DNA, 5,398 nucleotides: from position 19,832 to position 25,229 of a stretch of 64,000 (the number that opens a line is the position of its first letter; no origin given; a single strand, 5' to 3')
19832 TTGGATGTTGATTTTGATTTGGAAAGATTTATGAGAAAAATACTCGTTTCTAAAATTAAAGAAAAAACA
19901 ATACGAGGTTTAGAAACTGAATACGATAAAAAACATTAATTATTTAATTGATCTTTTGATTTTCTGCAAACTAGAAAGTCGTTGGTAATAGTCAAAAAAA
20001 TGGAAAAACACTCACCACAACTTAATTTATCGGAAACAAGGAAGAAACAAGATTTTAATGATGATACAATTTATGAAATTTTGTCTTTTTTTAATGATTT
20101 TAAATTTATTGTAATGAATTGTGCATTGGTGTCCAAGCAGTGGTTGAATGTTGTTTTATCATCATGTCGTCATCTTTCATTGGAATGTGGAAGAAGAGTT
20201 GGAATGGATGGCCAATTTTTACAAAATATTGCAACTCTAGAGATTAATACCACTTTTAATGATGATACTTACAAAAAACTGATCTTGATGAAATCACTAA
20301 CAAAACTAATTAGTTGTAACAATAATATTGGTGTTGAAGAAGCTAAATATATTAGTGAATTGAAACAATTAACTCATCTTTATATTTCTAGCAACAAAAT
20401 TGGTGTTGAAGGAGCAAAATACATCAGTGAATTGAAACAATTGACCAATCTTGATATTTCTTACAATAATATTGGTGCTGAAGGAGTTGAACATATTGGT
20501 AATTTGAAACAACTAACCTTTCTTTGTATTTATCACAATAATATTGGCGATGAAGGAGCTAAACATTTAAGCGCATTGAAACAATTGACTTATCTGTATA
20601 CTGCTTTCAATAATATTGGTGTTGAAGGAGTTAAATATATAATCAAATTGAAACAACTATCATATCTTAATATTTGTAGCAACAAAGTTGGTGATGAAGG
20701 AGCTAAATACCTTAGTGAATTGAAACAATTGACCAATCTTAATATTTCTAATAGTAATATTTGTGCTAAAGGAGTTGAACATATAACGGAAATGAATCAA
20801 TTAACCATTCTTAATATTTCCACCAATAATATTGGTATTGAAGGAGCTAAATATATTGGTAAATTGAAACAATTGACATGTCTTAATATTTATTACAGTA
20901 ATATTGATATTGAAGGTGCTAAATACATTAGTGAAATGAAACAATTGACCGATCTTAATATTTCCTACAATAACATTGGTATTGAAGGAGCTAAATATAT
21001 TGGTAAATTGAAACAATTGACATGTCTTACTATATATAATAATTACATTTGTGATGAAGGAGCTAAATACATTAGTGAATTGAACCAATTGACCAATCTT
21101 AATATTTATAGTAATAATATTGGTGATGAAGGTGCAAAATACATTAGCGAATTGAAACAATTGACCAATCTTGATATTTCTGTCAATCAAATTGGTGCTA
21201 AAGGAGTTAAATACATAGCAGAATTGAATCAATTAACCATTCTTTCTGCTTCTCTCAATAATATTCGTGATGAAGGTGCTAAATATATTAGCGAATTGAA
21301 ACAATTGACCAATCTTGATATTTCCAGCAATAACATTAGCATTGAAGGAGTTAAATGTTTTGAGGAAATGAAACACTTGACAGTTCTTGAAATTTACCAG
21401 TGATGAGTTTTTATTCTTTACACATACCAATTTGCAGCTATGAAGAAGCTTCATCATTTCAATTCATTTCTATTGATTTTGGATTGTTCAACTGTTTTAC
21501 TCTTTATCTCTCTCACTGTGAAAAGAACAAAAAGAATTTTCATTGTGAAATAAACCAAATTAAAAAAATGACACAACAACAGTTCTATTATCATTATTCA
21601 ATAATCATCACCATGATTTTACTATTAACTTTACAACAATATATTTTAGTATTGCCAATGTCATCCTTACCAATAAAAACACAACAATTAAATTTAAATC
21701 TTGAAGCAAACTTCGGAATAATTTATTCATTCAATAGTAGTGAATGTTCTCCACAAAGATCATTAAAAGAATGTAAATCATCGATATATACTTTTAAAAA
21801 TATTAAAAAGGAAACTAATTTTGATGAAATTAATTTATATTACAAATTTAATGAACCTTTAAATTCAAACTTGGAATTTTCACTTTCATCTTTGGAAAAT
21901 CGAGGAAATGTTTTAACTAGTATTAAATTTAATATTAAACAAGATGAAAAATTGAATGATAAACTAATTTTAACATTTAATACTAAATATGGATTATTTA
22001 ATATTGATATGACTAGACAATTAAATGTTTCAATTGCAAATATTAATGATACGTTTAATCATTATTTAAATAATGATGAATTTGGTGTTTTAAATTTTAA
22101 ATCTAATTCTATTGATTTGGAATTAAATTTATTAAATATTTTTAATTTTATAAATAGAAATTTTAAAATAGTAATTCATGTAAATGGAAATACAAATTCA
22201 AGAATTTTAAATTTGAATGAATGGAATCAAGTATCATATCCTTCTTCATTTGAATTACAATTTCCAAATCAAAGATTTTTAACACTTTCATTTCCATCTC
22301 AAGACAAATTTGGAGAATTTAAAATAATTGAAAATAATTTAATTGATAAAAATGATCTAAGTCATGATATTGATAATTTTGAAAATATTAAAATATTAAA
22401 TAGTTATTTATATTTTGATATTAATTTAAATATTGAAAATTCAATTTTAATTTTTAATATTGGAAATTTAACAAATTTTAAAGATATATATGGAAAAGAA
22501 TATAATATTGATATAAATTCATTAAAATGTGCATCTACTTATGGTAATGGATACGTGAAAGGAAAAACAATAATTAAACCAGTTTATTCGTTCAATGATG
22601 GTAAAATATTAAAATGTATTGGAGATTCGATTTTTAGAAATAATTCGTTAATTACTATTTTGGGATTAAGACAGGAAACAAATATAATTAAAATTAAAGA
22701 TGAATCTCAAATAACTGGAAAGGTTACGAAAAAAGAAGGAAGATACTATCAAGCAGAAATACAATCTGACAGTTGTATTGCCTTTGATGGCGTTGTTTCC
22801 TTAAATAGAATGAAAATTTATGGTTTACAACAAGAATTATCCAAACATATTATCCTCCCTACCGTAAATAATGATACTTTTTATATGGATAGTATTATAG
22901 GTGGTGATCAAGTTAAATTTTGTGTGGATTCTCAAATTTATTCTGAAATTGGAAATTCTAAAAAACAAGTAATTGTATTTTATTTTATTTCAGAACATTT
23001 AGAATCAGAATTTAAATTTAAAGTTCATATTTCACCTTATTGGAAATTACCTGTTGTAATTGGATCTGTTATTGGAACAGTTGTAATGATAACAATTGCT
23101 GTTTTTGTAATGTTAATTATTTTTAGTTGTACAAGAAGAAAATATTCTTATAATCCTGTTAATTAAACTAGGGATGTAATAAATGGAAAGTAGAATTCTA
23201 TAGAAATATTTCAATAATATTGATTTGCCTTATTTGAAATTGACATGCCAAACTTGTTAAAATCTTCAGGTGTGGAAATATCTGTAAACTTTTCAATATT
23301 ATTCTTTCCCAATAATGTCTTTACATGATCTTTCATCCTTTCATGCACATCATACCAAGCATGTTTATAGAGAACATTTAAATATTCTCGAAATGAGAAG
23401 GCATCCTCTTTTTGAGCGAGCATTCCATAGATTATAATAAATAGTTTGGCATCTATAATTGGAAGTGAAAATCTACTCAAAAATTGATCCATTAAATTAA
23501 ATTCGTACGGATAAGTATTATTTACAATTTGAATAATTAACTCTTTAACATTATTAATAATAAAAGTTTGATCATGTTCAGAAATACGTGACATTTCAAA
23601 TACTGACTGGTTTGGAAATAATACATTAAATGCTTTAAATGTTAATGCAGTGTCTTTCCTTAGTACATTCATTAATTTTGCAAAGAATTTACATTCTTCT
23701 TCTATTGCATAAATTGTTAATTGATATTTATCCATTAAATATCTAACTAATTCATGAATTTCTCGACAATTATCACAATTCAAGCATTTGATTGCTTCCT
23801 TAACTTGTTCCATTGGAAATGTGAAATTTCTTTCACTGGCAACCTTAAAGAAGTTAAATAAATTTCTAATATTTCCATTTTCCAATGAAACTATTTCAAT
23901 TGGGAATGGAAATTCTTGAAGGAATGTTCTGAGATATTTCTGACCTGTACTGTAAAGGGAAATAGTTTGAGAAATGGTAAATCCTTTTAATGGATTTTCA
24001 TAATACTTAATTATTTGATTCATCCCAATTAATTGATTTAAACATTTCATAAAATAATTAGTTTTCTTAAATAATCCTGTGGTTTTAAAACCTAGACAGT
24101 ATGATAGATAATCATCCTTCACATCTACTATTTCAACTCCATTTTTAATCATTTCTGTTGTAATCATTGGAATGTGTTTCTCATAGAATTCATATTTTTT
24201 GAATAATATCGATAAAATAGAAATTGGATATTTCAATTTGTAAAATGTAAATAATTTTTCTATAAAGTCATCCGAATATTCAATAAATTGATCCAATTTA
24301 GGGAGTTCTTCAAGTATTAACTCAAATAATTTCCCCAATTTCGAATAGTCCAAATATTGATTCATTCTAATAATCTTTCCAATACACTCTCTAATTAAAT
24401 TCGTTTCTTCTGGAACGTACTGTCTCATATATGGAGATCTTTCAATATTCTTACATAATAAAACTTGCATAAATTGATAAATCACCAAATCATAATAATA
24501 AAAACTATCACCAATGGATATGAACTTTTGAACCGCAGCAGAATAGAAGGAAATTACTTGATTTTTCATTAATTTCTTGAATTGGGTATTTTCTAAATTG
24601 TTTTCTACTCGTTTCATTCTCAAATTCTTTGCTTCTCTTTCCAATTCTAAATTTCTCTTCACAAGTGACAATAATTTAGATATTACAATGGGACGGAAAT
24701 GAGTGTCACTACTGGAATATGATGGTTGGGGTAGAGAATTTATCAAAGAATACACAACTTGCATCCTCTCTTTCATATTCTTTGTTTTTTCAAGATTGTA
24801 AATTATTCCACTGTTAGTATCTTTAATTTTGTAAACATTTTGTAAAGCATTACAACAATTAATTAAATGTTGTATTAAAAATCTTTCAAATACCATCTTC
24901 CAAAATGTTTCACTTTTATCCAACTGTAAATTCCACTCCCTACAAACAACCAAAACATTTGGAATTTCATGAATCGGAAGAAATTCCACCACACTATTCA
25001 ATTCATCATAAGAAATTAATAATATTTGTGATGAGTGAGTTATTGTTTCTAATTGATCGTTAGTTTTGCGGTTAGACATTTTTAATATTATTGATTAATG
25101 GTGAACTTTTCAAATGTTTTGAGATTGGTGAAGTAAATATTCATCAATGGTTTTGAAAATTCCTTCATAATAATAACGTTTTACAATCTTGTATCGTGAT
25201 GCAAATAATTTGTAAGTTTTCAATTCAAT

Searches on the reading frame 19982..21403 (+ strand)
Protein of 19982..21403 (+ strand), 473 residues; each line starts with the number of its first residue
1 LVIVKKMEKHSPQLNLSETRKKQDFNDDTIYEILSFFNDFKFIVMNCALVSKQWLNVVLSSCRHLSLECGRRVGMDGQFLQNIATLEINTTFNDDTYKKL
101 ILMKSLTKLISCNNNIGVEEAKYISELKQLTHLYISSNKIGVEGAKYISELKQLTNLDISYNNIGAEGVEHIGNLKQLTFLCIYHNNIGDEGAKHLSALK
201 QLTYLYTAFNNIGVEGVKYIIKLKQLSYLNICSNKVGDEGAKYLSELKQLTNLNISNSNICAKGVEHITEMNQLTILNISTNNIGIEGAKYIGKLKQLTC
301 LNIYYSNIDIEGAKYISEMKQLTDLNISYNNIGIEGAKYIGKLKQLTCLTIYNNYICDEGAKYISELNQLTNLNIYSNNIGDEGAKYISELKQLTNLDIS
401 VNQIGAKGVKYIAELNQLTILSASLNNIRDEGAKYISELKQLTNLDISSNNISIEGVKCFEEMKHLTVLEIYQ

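Call 23: search_protein_families(library=pfam, proteins=[window:19982-21403:+], max_evalue=0.1)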
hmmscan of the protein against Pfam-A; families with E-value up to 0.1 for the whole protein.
window:19982-21403:+ (473 aa): 11 families
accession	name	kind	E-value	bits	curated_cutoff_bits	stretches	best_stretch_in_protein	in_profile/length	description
PF13516.12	LRR_6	-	5.7e-42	138.9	23.4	4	154-170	5-21/24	Leucine Rich repeat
PF23598.1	LRR_14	-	4.4e-31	108.3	40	3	235-467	34-269/353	Leucine-rich repeat region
PF12799.13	LRR_4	-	2.6e-28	97.8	27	7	128-163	1-34/44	Leucine Rich repeats (2 copies)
PF13855.12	LRR_8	-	2.6e-26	91.6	27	7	105-164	2-61/61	Leucine rich repeat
PF25013.1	LRR_Zer-1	-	3.6e-17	63.2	27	4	340-463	4-109/137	Zer-1-like, Leucine-rich repeats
PF00560.39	LRR_1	-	5.7e-16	55.7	20.6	0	153-175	1-23/23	Leucine Rich Repeat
PF14580.12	LRR_9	-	6.4e-06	26.3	30.5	1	326-408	48-129/175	Leucine-rich repeat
PF14252.11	DUF4347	-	6.1e-05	23.3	24.6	0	362-402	82-124/164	Domain of unknown function (DUF4347)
PF05418.16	Apo-VLDL-II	-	0.00026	21.8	23.4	0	400-441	26-67/80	Apovitellenin I (Apo-VLDL-II)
PF23952.1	LRR_EndoS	-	0.0011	19.6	27.9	0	387-471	34-113/116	Endo-beta-N-acetylglucosaminidase EndoS LRR domain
PF00646.38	F-box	-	0.035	14.5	20.5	1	25-63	4-40/43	F-box domain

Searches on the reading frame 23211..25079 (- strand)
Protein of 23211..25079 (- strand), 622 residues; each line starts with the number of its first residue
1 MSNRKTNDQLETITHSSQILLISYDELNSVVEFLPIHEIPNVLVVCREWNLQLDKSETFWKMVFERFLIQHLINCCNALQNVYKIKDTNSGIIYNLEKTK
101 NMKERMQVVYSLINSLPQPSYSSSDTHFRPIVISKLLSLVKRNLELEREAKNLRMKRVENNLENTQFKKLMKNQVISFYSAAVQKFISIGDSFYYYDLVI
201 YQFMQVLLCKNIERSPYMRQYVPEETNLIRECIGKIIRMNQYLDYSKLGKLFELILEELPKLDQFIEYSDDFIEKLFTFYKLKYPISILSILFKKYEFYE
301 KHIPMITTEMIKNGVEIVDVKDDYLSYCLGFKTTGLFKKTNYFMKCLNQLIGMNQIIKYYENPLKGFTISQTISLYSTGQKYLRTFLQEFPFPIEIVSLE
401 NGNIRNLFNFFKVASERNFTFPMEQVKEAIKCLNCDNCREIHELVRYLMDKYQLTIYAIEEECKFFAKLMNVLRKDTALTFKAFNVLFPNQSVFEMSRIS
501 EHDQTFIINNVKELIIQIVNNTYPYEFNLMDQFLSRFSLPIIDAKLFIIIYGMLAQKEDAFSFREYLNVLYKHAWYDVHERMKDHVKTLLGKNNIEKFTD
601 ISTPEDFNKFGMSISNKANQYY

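Call 23: search_protein_families(library=pfam, proteins=[window:23211-25079:-], max_evalue=0.1)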
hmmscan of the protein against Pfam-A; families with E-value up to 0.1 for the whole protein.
window:23211-25079:- (622 aa): 2 families
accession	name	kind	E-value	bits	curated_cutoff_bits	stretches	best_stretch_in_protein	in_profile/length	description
PF00646.38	F-box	-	0.023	15.1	20.5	1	20-57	2-39/43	F-box domain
PF24549.1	DUF7602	-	0.036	14.5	27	0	65-93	48-76/89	Domain of unknown function (DUF7602)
